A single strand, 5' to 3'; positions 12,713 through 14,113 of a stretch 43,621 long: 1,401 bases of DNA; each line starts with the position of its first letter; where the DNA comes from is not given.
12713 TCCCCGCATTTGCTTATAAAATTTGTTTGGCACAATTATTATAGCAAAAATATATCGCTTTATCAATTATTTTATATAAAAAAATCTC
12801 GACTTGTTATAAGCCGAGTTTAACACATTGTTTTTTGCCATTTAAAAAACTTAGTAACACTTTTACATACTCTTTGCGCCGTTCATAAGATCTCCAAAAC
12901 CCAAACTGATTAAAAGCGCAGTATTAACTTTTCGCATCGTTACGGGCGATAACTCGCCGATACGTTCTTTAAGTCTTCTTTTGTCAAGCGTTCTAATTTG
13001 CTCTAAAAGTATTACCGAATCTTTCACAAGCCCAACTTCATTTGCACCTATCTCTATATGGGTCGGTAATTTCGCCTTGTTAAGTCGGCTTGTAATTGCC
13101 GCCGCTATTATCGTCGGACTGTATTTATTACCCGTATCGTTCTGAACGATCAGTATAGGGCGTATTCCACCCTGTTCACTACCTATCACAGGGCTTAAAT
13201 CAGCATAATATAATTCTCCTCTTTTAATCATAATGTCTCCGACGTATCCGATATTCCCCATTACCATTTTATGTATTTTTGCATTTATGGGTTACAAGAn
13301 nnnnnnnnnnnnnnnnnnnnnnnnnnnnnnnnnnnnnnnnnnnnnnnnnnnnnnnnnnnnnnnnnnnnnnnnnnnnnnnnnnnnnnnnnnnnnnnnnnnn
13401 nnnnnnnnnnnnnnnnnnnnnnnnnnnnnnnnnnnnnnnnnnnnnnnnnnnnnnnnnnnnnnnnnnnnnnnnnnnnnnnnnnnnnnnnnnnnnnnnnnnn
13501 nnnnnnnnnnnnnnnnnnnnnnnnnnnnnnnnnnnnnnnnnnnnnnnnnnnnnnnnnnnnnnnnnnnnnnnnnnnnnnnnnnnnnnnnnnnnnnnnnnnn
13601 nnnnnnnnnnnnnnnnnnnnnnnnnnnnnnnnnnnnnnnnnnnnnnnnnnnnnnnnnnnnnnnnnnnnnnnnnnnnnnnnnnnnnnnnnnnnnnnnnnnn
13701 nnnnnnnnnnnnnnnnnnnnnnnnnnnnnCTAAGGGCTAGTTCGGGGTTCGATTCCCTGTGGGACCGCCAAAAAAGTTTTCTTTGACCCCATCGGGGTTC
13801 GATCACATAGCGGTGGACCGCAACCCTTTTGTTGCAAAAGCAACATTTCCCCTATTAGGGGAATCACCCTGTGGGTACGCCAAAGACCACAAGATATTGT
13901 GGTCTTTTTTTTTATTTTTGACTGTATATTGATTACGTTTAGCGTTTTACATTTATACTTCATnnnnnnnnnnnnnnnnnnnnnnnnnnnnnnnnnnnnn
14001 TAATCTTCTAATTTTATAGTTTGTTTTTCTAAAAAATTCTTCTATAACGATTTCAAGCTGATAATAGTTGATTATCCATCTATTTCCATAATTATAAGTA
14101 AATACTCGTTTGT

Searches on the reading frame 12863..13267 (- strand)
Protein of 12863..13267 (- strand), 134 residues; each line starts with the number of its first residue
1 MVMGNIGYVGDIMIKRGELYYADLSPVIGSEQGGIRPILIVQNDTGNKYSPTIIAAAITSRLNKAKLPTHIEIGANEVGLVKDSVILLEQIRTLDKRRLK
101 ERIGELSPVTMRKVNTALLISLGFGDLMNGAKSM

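Call 10: search_protein_families(library=pfam, proteins=[window:12863-13267:-])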
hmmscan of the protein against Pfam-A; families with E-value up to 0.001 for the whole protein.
window:12863-13267:- (134 aa): 1 family
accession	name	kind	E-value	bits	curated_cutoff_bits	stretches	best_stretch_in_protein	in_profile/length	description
PF02452.23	PemK_toxin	-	8.1e-35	119.8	23.1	1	15-121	1-108/109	PemK-like, MazF-like toxin of type II toxin-antitoxin system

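Call 15: find_encoding_contigs(protein=window:12863-13231:-, flank=3000, max_places=10)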
Protein window:12863-13231:- (122 aa): no gene with exactly this product is on record in the collection.

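Call 16: find_encoding_contigs(protein=window:12863-13267:-, flank=3000, max_places=10)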
Protein window:12863-13267:- (134 aa): no gene with exactly this product is on record in the collection.

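Call 26: find_homologous_proteins(query=window:12863-13231:-, max_evalue=1e-40)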
Query window:12863-13231:- (122 aa): 7604 proteins with E <= 1e-40 among 8000 candidates; the best 120 are listed.
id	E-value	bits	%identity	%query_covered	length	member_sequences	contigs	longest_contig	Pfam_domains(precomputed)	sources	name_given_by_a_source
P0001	4.8e-70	251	100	100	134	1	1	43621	PF02452.24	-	-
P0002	2.5e-68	245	97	100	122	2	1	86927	PF02452.24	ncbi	-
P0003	2.6e-66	239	93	100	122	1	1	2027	PF02452.24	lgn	-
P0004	2.4e-63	229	91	100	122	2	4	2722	PF02452.24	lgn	-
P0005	4.6e-63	228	91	100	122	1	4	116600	PF02452.24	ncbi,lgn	-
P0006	5.1e-63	228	90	96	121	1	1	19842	PF02452.24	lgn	-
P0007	6.8e-63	228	89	100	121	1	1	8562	PF02452.24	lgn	-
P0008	1.8e-62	226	89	97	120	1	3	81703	PF02452.24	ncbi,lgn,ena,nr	ncbi:MAG: type II toxin-antitoxin system PemK/MazF family toxin [Clostridia bacterium]|nr:type II to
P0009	3.3e-61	222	90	96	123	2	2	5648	PF02452.24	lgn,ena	-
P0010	5.0e-61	222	88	99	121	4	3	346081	PF02452.24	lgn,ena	-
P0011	6.0e-61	221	92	93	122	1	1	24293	PF02452.24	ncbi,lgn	-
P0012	7.5e-61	221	91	93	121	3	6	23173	PF02452.24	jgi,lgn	-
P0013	8.7e-61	221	87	98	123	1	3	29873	PF02452.24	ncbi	-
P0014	1.0e-60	221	89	95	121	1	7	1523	PF02452.24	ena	-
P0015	1.3e-60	220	91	93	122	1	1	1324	PF02452.24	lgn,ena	-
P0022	2.3e-60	220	87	96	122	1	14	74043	PF02452.24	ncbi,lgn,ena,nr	ncbi:MAG: type II toxin-antitoxin system PemK/MazF family toxin [Clostridia bacterium]|nr:type II to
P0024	3.1e-60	219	87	97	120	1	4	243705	PF02452.24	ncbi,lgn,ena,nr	ncbi:MAG: type II toxin-antitoxin system PemK/MazF family toxin [Clostridia bacterium]|nr:type II to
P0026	3.8e-60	219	88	100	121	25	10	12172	PF02452.24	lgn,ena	-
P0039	1.1e-59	217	90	93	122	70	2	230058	PF02452.24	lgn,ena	-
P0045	1.7e-59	217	91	93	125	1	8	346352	PF02452.24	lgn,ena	-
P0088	8.9e-59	214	85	98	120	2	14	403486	PF02452.24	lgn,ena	-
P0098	1.1e-58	214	86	97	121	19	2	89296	PF02452.24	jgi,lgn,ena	jgi:mRNA interferase MazF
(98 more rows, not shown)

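Call 27: find_encoding_contigs(protein=P0002, flank=2500, max_places=4)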
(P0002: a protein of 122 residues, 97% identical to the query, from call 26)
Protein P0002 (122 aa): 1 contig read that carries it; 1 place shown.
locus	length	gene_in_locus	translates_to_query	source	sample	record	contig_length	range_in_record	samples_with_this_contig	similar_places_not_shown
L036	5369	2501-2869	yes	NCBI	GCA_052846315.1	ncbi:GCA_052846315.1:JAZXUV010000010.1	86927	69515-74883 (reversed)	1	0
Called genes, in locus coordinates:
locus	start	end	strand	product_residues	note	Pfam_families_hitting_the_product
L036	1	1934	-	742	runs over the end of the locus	PF02901:PFL-like, PF01228:Gly_radical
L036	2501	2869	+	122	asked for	PF02452:PemK_toxin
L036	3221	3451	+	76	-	-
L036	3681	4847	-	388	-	PF00389:2-Hacid_dh, PF02826:2-Hacid_dh_C, PF03446:NAD_binding_2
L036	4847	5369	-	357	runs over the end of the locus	PF00266:Aminotran_5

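Call 28: find_encoding_contigs(protein=P0005, flank=2500, max_places=4)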
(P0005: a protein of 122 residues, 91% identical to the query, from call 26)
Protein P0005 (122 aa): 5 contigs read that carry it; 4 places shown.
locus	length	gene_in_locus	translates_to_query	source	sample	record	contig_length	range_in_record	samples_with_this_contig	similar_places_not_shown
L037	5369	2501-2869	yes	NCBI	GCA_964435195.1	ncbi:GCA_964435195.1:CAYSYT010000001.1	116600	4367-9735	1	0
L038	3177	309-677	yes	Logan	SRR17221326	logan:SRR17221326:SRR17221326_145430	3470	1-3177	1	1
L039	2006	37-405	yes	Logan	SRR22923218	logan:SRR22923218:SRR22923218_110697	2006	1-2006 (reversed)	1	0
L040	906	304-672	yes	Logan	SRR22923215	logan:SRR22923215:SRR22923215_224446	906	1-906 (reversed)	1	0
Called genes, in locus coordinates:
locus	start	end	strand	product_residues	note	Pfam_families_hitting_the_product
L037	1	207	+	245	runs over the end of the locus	-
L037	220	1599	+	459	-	PF18862:ApeA_NTD1, PF18739:HEPN_Apea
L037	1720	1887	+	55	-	-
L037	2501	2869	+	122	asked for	PF02452:PemK_toxin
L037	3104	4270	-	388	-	PF00389:2-Hacid_dh, PF02826:2-Hacid_dh_C, PF03446:NAD_binding_2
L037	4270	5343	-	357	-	PF00266:Aminotran_5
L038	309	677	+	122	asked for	PF02452:PemK_toxin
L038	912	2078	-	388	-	PF00389:2-Hacid_dh, PF02826:2-Hacid_dh_C, PF03446:NAD_binding_2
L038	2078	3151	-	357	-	PF00266:Aminotran_5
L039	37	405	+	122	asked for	PF02452:PemK_toxin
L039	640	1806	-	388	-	PF00389:2-Hacid_dh, PF02826:2-Hacid_dh_C, PF03446:NAD_binding_2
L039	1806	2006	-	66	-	?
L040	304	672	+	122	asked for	PF02452:PemK_toxin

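Call 29: find_encoding_contigs(protein=P0010, flank=2500, max_places=4)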
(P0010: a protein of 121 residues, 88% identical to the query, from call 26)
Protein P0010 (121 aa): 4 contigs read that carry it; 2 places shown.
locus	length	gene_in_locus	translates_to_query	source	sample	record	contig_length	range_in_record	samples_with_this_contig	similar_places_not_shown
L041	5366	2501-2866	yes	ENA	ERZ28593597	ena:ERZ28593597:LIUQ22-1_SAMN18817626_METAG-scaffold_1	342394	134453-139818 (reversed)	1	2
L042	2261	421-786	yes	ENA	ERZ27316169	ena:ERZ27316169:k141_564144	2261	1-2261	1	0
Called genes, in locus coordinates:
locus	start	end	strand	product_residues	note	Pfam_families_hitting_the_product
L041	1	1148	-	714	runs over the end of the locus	PF03772:Competence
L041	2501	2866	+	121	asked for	PF02452:PemK_toxin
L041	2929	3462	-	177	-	PF14512:TM1586_NiRdase (faint), PF00881:Nitroreductase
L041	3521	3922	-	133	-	-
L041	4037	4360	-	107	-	PF01165:Ribosomal_S21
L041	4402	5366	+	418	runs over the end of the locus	PF07690:MFS_1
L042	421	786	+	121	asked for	PF02452:PemK_toxin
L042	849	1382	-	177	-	PF14512:TM1586_NiRdase (faint), PF00881:Nitroreductase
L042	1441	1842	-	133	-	-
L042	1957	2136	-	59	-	PF01165:Ribosomal_S21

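Call 38: find_encoding_contigs(protein=P0022, flank=2500, max_places=6)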
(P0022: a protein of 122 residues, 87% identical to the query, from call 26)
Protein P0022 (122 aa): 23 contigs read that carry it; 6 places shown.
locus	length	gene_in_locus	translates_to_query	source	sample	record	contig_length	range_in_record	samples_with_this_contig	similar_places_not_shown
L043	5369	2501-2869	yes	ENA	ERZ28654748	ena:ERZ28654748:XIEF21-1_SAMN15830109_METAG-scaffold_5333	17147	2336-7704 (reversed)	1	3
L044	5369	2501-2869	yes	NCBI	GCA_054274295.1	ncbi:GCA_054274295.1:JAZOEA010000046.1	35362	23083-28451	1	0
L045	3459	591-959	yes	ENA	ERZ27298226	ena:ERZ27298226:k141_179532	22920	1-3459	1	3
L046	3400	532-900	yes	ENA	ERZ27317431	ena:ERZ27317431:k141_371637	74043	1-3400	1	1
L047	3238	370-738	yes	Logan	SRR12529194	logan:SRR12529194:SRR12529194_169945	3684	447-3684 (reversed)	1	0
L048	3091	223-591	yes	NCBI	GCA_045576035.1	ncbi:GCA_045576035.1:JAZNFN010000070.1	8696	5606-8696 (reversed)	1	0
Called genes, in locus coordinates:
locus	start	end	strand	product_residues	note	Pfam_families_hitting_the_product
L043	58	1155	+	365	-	PF01926:MMR_HSR1, PF02421:FeoB_N, PF06071:YchF-GTPase_C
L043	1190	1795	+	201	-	PF01741:MscL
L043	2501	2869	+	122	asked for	PF02452:PemK_toxin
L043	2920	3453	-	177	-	PF14512:TM1586_NiRdase (faint), PF00881:Nitroreductase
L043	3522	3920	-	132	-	-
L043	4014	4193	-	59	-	PF01165:Ribosomal_S21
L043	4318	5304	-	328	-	PF02729:OTCace_N, PF00185:OTCace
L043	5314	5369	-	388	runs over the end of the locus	PF00202:Aminotran_3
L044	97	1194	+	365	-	PF01926:MMR_HSR1, PF02421:FeoB_N, PF06071:YchF-GTPase_C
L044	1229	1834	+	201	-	PF01741:MscL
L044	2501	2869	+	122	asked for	PF02452:PemK_toxin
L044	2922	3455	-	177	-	PF14512:TM1586_NiRdase (faint), PF00881:Nitroreductase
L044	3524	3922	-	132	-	-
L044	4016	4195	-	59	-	PF01165:Ribosomal_S21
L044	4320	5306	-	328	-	PF02729:OTCace_N, PF00185:OTCace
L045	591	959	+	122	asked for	PF02452:PemK_toxin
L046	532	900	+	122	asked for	PF02452:PemK_toxin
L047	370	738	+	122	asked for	PF02452:PemK_toxin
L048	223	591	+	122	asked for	PF02452:PemK_toxin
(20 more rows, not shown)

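Call 39: find_encoding_contigs(protein=P0088, flank=2500, max_places=6)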
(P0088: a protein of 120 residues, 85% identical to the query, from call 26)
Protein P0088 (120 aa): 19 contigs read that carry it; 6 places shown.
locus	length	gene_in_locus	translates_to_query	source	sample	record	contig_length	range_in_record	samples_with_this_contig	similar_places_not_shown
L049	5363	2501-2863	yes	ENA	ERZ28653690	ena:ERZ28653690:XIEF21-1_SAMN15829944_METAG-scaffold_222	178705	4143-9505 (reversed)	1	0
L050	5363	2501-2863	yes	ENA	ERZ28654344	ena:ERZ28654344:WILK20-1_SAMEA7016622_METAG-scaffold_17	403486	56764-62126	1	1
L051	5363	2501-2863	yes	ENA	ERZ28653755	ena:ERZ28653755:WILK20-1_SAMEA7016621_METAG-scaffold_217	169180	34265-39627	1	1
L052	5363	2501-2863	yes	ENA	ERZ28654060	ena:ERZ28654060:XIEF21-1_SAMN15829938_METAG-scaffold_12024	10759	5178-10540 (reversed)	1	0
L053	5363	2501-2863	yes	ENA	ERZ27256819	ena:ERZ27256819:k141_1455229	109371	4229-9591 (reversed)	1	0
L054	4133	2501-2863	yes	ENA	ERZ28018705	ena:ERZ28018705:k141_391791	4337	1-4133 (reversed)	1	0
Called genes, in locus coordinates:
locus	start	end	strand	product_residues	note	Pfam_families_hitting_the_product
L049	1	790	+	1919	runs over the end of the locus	PF09479:Flg_new (weak), PF18998:Flg_new_2 (weak), PF13855:LRR_8 (faint), PF13306:LRR_5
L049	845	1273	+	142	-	-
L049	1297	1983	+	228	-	-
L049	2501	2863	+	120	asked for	PF02452:PemK_toxin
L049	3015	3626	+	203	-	-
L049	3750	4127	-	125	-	PF14276:DUF4363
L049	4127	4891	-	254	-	PF04239:DUF421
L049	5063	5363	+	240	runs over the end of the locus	PF07155:ECF-ribofla_trS, PF12822:ECF_trnsprt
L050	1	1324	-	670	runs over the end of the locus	PF13588:HSDR_N_2, PF02384:N6_Mtase, PF07669:Eco57I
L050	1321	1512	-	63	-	-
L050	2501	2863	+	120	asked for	PF02452:PemK_toxin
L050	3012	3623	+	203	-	-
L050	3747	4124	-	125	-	PF14276:DUF4363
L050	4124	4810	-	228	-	PF04239:DUF421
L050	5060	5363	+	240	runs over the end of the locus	PF07155:ECF-ribofla_trS, PF12822:ECF_trnsprt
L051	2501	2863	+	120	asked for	PF02452:PemK_toxin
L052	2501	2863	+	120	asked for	PF02452:PemK_toxin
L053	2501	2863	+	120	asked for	PF02452:PemK_toxin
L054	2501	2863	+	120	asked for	PF02452:PemK_toxin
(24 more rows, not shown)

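Call 40: find_encoding_contigs(protein=P0045, flank=2500, max_places=6)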
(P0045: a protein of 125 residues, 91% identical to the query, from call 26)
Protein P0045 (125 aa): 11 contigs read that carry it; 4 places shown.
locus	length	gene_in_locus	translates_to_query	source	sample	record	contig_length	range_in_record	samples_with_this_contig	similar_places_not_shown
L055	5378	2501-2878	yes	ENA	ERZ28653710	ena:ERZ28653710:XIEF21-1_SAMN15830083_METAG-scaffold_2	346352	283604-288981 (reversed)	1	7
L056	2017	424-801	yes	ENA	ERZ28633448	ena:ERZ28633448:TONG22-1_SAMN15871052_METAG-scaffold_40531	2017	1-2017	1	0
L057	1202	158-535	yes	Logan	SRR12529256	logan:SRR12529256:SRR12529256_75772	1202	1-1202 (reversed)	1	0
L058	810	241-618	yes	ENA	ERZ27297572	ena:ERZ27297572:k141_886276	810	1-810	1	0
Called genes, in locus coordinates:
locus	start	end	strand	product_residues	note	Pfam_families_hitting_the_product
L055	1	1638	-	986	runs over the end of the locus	PF13289:SIR2_2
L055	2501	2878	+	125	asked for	PF02452:PemK_toxin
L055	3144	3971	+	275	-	PF00497:SBP_bac_3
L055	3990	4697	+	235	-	PF00528:BPD_transp_1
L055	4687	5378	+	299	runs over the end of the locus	PF02463:SMC_N (weak), PF00503:G-alpha (weak), PF00005:ABC_tran, PF00485:PRK (faint), PF13304:AAA_21 (weak), PF00005:ABC_tran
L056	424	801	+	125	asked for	PF02452:PemK_toxin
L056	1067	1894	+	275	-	PF00497:SBP_bac_3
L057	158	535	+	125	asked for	PF02452:PemK_toxin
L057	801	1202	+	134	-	?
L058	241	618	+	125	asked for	PF02452:PemK_toxin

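Call 41: find_encoding_contigs(protein=P0024, flank=2500, max_places=6)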
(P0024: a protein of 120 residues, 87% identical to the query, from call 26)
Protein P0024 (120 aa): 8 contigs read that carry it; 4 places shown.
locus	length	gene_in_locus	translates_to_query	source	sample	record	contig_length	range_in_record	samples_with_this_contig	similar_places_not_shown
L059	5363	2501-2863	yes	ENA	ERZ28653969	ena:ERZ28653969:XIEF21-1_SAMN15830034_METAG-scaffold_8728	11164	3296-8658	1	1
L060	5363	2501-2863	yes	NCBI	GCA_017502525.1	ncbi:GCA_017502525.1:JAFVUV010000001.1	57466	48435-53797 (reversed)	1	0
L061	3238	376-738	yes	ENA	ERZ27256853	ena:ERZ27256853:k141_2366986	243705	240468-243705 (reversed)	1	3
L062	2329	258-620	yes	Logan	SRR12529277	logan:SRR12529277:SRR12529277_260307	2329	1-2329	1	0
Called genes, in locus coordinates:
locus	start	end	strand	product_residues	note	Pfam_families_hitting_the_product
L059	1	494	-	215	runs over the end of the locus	PF19891:DUF6364 (faint)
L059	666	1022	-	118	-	-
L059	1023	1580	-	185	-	-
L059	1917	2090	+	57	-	-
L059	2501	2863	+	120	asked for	PF02452:PemK_toxin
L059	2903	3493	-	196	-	PF00929:RNase_T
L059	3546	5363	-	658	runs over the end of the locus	-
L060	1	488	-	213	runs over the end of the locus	PF19891:DUF6364 (faint)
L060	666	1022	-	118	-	-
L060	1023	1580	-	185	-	-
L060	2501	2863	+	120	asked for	PF02452:PemK_toxin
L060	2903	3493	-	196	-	PF00929:RNase_T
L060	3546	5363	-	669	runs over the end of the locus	-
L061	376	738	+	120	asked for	PF02452:PemK_toxin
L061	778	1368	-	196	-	PF00929:RNase_T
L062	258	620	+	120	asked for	PF02452:PemK_toxin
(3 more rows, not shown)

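Call 45: find_encoding_contigs(protein=P0039, flank=2000, max_places=10)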
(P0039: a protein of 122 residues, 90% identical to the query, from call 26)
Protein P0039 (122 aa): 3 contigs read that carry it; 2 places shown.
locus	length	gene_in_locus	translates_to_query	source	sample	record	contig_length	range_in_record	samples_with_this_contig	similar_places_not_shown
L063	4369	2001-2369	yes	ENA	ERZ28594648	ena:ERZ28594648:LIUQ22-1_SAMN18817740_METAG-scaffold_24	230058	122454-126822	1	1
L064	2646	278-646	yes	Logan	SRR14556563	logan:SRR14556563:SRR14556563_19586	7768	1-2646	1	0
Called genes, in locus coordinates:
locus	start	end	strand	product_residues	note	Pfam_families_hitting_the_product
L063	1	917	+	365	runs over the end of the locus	PF01926:MMR_HSR1, PF02421:FeoB_N, PF06071:YchF-GTPase_C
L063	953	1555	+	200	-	PF01741:MscL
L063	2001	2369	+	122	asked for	PF02452:PemK_toxin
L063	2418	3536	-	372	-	PF13855:LRR_8 (faint), PF13306:LRR_5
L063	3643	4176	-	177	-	PF14512:TM1586_NiRdase (faint), PF00881:Nitroreductase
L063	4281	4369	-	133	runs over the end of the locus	-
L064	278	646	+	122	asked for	PF02452:PemK_toxin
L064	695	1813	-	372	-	PF13855:LRR_8 (faint), PF13306:LRR_5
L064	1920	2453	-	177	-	PF14512:TM1586_NiRdase (faint), PF00881:Nitroreductase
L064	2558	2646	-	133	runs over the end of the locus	-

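Call 46: find_encoding_contigs(protein=P0098, flank=2000, max_places=10)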
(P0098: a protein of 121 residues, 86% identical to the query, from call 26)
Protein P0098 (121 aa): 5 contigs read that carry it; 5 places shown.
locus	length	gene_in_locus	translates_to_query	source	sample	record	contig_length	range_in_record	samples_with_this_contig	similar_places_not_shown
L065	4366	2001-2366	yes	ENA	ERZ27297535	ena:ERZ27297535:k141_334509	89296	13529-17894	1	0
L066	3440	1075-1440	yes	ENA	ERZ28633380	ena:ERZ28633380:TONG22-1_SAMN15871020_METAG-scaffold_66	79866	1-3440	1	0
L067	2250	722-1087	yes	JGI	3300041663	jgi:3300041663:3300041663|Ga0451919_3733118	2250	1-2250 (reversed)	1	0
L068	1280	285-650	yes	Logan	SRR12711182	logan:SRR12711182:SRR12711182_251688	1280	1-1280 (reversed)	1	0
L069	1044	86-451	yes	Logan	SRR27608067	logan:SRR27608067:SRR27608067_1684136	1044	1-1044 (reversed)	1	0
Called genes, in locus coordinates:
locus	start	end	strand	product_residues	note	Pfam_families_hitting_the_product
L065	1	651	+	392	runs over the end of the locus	PF07470:Glyco_hydro_88 (faint)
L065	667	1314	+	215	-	PF00657:Lipase_GDSL, PF13472:Lipase_GDSL_2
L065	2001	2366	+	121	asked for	PF02452:PemK_toxin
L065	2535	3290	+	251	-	PF09335:VTT_dom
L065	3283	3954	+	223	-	PF00072:Response_reg, PF00486:Trans_reg_C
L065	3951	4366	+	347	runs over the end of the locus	PF00512:HisKA, PF02518:HATPase_c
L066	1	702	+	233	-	?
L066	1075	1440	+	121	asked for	PF02452:PemK_toxin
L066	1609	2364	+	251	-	PF09335:VTT_dom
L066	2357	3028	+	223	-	PF00072:Response_reg, PF00486:Trans_reg_C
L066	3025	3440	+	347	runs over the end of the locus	PF00512:HisKA, PF02518:HATPase_c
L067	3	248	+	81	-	?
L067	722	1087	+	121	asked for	PF02452:PemK_toxin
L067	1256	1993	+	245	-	PF09335:VTT_dom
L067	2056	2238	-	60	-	PF04324:Fer2_BFD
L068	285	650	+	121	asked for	PF02452:PemK_toxin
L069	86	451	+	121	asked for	PF02452:PemK_toxin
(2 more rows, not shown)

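Call 47: find_encoding_contigs(protein=P0026, flank=2000, max_places=10)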
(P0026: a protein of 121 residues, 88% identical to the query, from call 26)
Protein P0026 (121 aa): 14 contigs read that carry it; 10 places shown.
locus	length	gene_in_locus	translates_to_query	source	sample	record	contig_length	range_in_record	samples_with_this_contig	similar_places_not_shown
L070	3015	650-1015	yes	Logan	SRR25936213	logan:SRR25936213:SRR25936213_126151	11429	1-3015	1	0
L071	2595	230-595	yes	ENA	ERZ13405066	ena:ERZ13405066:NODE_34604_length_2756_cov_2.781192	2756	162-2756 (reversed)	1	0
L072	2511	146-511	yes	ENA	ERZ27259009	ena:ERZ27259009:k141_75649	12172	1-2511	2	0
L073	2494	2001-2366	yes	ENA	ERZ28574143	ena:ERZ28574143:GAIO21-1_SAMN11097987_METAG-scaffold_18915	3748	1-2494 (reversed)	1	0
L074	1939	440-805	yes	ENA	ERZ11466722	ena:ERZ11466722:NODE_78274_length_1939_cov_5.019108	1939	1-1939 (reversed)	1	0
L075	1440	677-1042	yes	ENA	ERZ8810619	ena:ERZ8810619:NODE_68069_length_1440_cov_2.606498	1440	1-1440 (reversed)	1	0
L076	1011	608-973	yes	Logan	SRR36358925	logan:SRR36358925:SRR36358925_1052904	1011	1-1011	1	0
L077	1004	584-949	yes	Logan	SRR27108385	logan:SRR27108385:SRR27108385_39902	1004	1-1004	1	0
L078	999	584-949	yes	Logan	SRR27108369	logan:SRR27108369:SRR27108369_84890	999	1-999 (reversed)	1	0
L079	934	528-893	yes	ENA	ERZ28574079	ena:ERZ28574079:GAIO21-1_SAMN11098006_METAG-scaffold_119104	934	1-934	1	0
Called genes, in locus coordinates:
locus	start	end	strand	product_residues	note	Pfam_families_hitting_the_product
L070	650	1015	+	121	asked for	PF02452:PemK_toxin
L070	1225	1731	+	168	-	PF05067:Mn_catalase (weak), PF00210:Ferritin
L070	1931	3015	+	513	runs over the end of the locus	PF13091:PLDc_2, PF00614:PLDc (weak), PF13091:PLDc_2, PF00614:PLDc (weak)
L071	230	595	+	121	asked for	PF02452:PemK_toxin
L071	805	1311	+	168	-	PF05067:Mn_catalase (weak), PF00210:Ferritin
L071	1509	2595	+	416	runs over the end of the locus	?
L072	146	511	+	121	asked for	PF02452:PemK_toxin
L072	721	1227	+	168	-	PF05067:Mn_catalase (weak), PF00210:Ferritin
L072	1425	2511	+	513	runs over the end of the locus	PF13091:PLDc_2, PF00614:PLDc (weak), PF13091:PLDc_2, PF00614:PLDc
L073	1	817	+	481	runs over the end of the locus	PF13289:SIR2_2, PF18185:STALD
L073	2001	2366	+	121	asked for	PF02452:PemK_toxin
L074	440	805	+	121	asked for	PF02452:PemK_toxin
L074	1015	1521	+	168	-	PF05067:Mn_catalase (weak), PF00210:Ferritin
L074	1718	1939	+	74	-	?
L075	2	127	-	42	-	?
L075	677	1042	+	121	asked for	PF02452:PemK_toxin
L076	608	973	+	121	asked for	PF02452:PemK_toxin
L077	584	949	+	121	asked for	PF02452:PemK_toxin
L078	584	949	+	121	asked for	PF02452:PemK_toxin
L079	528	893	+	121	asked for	PF02452:PemK_toxin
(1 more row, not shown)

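Call 81: search_solved_structures(query=window:12863-13231:-, max_evalue=1e-10)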
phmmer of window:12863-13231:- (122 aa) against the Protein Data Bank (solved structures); distinct sequences matched with E-value up to 1e-10: 11.
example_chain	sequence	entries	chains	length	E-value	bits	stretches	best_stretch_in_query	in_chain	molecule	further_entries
4of1_A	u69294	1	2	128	3.5e-46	159.3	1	1-114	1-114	mRNA interferase MazF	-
2mf2_A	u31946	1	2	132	1.4e-45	157.4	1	2-113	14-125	mRNA interferase MazF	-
4mzm_A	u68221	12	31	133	1.4e-45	157.4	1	2-113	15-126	mRNA interferase MazF | MazF mRNA interferase | Endoribonuclease MazF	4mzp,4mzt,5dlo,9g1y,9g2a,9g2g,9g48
4hke_A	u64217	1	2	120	1.3e-44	154.3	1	2-116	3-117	Addiction module toxin component PemK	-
7bxy_A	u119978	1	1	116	3.1e-44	153.1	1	2-114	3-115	mRNA interferase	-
4me7_A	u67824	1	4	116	1.8e-42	147.4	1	2-113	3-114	mRNA interferase EndoA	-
4mdx_A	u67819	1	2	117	1.8e-42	147.4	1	2-113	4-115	mRNA interferase EndoA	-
1ne8_A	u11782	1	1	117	1.9e-42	147.4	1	2-113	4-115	conserved hypothetical protein YDCE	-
5hk3_A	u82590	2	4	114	2.9e-16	63.1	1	2-106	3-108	Endoribonuclease MazF6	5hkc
5hk0_A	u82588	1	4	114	5.6e-16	62.1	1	2-106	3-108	Endoribonuclease MazF6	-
8zws_A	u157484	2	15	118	6.3e-16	62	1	2-106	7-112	Endoribonuclease MazF6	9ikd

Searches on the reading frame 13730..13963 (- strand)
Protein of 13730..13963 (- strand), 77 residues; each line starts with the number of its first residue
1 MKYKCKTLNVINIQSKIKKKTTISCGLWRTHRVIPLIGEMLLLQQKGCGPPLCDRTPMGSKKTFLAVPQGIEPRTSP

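Call 79: search_protein_families(library=pfam, proteins=[window:13730-13963:-], max_evalue=0.1)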
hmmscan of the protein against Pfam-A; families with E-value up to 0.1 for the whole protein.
window:13730-13963:- (77 aa): 0 families
